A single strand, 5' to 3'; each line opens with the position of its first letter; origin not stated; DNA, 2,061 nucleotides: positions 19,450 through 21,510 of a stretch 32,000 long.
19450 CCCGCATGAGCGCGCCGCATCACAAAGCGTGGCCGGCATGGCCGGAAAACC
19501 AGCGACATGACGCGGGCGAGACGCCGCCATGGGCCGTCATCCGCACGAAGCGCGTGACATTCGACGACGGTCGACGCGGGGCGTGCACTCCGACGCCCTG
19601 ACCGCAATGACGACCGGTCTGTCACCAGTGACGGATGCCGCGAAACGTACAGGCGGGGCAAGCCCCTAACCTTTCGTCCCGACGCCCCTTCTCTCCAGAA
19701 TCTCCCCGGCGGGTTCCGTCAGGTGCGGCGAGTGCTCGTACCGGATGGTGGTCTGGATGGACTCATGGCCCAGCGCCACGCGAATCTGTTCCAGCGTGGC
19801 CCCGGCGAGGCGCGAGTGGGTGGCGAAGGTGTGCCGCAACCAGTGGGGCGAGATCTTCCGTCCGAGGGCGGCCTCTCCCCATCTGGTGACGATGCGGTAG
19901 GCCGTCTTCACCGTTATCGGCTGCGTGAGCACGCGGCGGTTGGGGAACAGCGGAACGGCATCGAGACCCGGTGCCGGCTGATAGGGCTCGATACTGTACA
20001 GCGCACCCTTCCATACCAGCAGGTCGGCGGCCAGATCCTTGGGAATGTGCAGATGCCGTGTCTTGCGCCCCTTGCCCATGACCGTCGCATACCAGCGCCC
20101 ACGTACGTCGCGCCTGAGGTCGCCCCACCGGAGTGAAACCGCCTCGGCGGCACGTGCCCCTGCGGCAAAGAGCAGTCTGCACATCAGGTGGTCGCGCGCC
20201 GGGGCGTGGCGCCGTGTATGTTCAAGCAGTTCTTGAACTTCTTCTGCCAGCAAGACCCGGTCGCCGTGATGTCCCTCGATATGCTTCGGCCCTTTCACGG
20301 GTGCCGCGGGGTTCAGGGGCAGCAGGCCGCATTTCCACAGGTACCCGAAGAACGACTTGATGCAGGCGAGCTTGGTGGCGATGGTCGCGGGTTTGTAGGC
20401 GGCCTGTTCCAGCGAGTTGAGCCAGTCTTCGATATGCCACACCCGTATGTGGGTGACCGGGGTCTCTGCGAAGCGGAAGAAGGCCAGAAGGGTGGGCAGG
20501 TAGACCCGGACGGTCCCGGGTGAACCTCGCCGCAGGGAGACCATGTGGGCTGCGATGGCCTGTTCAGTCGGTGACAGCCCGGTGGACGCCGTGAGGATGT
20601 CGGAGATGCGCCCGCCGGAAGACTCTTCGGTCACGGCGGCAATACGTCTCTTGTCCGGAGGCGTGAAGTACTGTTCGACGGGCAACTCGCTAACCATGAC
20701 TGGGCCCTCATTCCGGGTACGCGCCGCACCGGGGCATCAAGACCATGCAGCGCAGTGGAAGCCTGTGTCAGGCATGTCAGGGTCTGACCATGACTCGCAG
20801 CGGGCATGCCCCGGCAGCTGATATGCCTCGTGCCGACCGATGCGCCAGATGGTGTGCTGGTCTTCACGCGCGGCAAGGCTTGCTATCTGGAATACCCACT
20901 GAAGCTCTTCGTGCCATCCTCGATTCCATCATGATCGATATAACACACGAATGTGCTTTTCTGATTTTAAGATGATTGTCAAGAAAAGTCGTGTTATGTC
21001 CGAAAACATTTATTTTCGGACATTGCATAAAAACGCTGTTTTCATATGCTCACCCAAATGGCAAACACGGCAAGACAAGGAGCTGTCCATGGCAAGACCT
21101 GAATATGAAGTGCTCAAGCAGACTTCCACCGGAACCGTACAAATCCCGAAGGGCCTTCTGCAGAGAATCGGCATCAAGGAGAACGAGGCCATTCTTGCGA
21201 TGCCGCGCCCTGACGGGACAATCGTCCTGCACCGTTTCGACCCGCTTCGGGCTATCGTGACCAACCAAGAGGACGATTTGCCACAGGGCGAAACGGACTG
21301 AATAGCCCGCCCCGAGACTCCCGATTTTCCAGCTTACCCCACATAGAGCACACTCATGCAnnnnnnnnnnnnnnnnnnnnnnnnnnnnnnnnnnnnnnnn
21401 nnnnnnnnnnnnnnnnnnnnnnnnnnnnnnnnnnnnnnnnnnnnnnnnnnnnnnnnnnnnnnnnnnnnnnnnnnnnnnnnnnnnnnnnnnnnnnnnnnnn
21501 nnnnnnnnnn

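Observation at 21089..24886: Integrase-adjacent two-gene module: AbrB-type protein plus a 1176-aa Upf1-like helicase fused to a PLD-family nuclease (Mokosh-II-like candidate defence system with an undescribed partner)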

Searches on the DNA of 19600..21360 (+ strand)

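Call 52: search_dna_similar(query=window:19600-21360:+, collection=plasmids, mode=distant, max_rows=20)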
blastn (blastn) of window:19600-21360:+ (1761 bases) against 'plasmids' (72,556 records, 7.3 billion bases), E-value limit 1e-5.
Records with a match: 4; places in all: 4; records where one place covers at least 80% of the query: 3.
Best place of each record, by identity: >=99% 2; 95-99% 1; 80-90% 1.
By first word of the organism name: Nitratidesulfovibrio 4.
By predicted mobility (MOB-suite, as given by PLSDB): non-mobilizable 3; mobilizable 1.
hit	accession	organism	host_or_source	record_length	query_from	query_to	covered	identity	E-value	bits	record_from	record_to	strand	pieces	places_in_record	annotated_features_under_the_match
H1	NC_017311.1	Nitratidesulfovibrio vulgaris RCH1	-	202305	1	1761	100%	100.0%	0e+0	3177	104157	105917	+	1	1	tyrosine-type recombinase/integrase | AbrB/MazE/SpoVT family DNA-binding domain-containing protein | AAA domain-containing protein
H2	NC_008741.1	Nitratidesulfovibrio vulgaris DP4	-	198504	1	1761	100%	98.2%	0e+0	3024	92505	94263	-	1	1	tyrosine-type recombinase/integrase | AbrB/MazE/SpoVT family DNA-binding domain-containing protein | AAA domain-containing protein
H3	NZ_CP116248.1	Nitratidesulfovibrio vulgaris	swine finishing facility waste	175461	93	1666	89%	99.2%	0e+0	2781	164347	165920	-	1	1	tyrosine-type recombinase/integrase | AbrB/MazE/SpoVT family DNA-binding domain-containing protein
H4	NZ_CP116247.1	Nitratidesulfovibrio vulgaris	swine finishing facility waste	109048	92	1680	76%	85.6%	0e+0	1548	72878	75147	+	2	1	tyrosine-type recombinase/integrase | Fic family protein | AbrB/MazE/SpoVT family DNA-binding domain-containing protein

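Call 53: get_annotated_region(hit=H1, flank=9000)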
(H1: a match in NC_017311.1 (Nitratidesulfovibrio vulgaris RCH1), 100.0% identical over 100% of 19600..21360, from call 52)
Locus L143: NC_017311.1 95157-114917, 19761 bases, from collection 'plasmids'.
description: Nitratidesulfovibrio vulgaris RCH1 plasmid pDEVAL01, complete sequence
organism: Nitratidesulfovibrio vulgaris RCH1 (NCBI taxid 573059)
taxonomy: Bacteria; Thermodesulfobacteriota; Desulfovibrionia; Desulfovibrionales; Desulfovibrionaceae; Nitratidesulfovibrio; Nitratidesulfovibrio vulgaris; Nitratidesulfovibrio vulgaris RCH1
host: -; source: -; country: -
typing (MOB-suite, as given by PLSDB): non-mobilizable
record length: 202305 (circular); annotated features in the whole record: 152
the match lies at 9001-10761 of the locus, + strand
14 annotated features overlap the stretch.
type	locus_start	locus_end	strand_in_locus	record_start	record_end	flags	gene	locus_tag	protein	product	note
CDS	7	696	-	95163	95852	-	-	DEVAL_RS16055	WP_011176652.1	sulfotransferase domain-containing protein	-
CDS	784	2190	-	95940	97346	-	-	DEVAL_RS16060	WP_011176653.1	radical SAM/SPASM domain-containing protein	-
CDS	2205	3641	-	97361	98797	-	-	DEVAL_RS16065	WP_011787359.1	ABC transporter ATP-binding protein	-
CDS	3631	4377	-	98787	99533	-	-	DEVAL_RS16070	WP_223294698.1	ABC transporter permease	-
CDS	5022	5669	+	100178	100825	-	cysC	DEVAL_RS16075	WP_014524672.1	adenylyl-sulfate kinase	GO:0006790 - sulfur compound metabolic process [Evidence IEA]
CDS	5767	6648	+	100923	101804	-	-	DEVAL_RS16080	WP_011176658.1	glycosyltransferase family 2 protein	-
CDS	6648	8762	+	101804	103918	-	-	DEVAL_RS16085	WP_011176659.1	glycosyltransferase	-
CDS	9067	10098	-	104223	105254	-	-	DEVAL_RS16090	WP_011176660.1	tyrosine-type recombinase/integrase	GO:0015074 - DNA integration [Evidence IEA]; GO:0006310 - DNA recombination [Evidence IEA]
CDS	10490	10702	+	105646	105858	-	-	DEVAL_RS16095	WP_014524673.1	AbrB/MazE/SpoVT family DNA-binding domain-containing protein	-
CDS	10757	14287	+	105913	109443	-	-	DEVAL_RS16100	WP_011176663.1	AAA domain-containing protein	-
CDS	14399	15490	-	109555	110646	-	-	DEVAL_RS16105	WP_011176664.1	HD domain-containing phosphohydrolase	GO:0000160 - phosphorelay signal transduction system [Evidence IEA]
CDS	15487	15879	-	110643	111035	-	-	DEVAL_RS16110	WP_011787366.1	response regulator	GO:0000160 - phosphorelay signal transduction system [Evidence IEA]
CDS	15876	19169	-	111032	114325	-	-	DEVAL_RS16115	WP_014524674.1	PAS domain S-box protein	-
CDS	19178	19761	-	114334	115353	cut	-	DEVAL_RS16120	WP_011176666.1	ABC transporter substrate binding protein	-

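Call 54: get_annotated_region(hit=H3, flank=6000)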
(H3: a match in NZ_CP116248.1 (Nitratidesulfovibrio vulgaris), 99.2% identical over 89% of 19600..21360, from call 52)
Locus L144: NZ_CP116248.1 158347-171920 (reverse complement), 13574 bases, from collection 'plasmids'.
description: Nitratidesulfovibrio vulgaris strain L2 plasmid pDsulf-L2-1, complete sequence
organism: Nitratidesulfovibrio vulgaris (NCBI taxid 881)
taxonomy: Bacteria; Thermodesulfobacteriota; Desulfovibrionia; Desulfovibrionales; Desulfovibrionaceae; Nitratidesulfovibrio; Nitratidesulfovibrio vulgaris
host: -; source: swine finishing facility waste; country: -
typing (MOB-suite, as given by PLSDB): non-mobilizable
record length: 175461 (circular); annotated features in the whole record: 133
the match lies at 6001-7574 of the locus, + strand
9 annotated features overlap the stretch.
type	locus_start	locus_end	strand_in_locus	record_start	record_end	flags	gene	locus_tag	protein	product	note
CDS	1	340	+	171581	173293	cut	-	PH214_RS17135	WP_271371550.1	phenylacetate--CoA ligase family protein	-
CDS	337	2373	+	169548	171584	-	prsK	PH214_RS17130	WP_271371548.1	XrtA/PEP-CTERM system histidine kinase PrsK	-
CDS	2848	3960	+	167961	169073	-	-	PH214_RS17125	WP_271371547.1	patatin-like phospholipase family protein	-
CDS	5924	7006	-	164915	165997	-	-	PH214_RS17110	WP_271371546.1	tyrosine-type recombinase/integrase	GO:0015074 - DNA integration [Evidence IEA]; GO:0006310 - DNA recombination [Evidence IEA]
CDS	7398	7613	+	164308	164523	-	-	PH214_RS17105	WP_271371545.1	AbrB/MazE/SpoVT family DNA-binding domain-containing protein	-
CDS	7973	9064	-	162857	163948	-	-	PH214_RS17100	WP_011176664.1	HD domain-containing phosphohydrolase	-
CDS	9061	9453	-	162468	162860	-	-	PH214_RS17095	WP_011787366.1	response regulator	GO:0000160 - phosphorelay signal transduction system [Evidence IEA]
CDS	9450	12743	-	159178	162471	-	-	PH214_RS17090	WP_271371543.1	PAS domain S-box protein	-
CDS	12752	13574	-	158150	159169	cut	-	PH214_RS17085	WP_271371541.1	ABC transporter substrate binding protein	-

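Call 58: search_dna_similar(query=L006:8316-8693:+, collection=plasmids, mode=distant, max_rows=10)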
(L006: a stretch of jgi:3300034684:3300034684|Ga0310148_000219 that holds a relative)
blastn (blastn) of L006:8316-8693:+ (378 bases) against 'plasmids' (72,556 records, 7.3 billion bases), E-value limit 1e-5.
Records with a match: 1; places in all: 1; records where one place covers at least 80% of the query: 1.
Best place of each record, by identity: 95-99% 1.
By first word of the organism name: Nitratidesulfovibrio 1.
By predicted mobility (MOB-suite, as given by PLSDB): non-mobilizable 1.
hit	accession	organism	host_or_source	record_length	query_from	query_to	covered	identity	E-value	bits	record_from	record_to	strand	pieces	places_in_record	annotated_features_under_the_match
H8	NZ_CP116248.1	Nitratidesulfovibrio vulgaris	swine finishing facility waste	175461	1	378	100%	98.9%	0e+0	664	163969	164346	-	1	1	AbrB/MazE/SpoVT family DNA-binding domain-containing protein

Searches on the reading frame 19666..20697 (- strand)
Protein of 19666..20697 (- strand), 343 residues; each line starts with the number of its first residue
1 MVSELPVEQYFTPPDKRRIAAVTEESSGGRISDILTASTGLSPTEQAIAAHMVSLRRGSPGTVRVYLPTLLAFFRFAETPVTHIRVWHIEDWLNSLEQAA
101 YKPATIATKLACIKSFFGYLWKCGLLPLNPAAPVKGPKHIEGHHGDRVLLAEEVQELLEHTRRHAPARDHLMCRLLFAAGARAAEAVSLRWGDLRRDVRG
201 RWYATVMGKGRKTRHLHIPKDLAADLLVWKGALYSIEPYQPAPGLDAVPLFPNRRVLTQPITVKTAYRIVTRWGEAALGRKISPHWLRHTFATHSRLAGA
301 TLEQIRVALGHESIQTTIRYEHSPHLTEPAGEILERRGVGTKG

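Call 3: search_protein_families(library=pfam, proteins=[window:19666-20697:-], max_evalue=0.1)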
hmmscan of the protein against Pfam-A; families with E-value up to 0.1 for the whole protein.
window:19666-20697:- (343 aa): 4 families
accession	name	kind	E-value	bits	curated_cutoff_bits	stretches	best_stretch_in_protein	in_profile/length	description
PF00589.27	Phage_integrase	-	1.8e-25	90.1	27.1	1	148-323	2-168/172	Phage integrase family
PF02899.23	Phage_int_SAM_1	-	1.6e-09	38.4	22.3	1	53-121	8-80/83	Phage integrase, N-terminal SAM-like domain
PF13495.12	Phage_int_SAM_4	-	6.1e-05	23.8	27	1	54-120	10-78/85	Phage integrase, N-terminal SAM-like domain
PF13102.12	Phage_int_SAM_5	-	0.089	13.6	22.3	0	56-131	15-93/98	Phage integrase SAM-like domain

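Call 4: search_protein_families(library=padloc, proteins=[window:19666-20697:-], max_evalue=0.1)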
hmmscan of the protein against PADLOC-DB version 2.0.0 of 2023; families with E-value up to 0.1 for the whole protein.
window:19666-20697:- (343 aa): 0 families

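Call 8: search_protein_families(library=ncbifam, proteins=[window:19666-20697:-], max_evalue=0.1)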
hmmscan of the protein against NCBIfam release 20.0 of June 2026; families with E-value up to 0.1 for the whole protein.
window:19666-20697:- (343 aa): 11 families
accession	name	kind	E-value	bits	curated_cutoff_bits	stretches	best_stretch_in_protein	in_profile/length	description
TIGR02224.1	recomb_XerC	equivalog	1.1e-40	139.9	335.15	1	51-322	6-276/295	tyrosine recombinase XerC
TIGR02225.1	recomb_XerD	equivalog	1.3e-36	126.4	329.6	1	53-322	8-273/290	site-specific tyrosine recombinase XerD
NF040815.2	recomb_XerA_Arch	equivalog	8.7e-33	114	220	1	55-322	9-253/263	site-specific tyrosine recombinase/integron integrase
NF001399.0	PRK00283.1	subfamily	7.3e-32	110.8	279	1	70-322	34-282/300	tyrosine recombinase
TIGR02249.1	integrase_gron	subfamily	3.9e-18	65.9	265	2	275-322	252-299/315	integron integrase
NF003462.0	PRK05084.1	equivalog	5.5e-15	54.9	267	1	167-322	195-343/360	tyrosine recombinase XerS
NF002331.0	PRK01287.1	subfamily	6.6e-15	54.9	371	1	101-320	95-309/365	site-specific tyrosine recombinase XerC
NF011946.0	PRK15417.1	equivalog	5.2e-08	32.4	435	2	274-323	266-315/337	integron integrase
NF007371.0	PRK09871.1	subfamily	1.4e-07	31.3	222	1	147-323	5-174/198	tyrosine-type DNA invertase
NF007370.0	PRK09870.1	subfamily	1.5e-07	31.2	221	1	148-323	12-179/200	tyrosine-type DNA invertase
NF040693.1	recomb_GmtY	equivalog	0.0079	15.5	340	0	283-321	392-430/441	gamma-mobile-trio recombinase GmtY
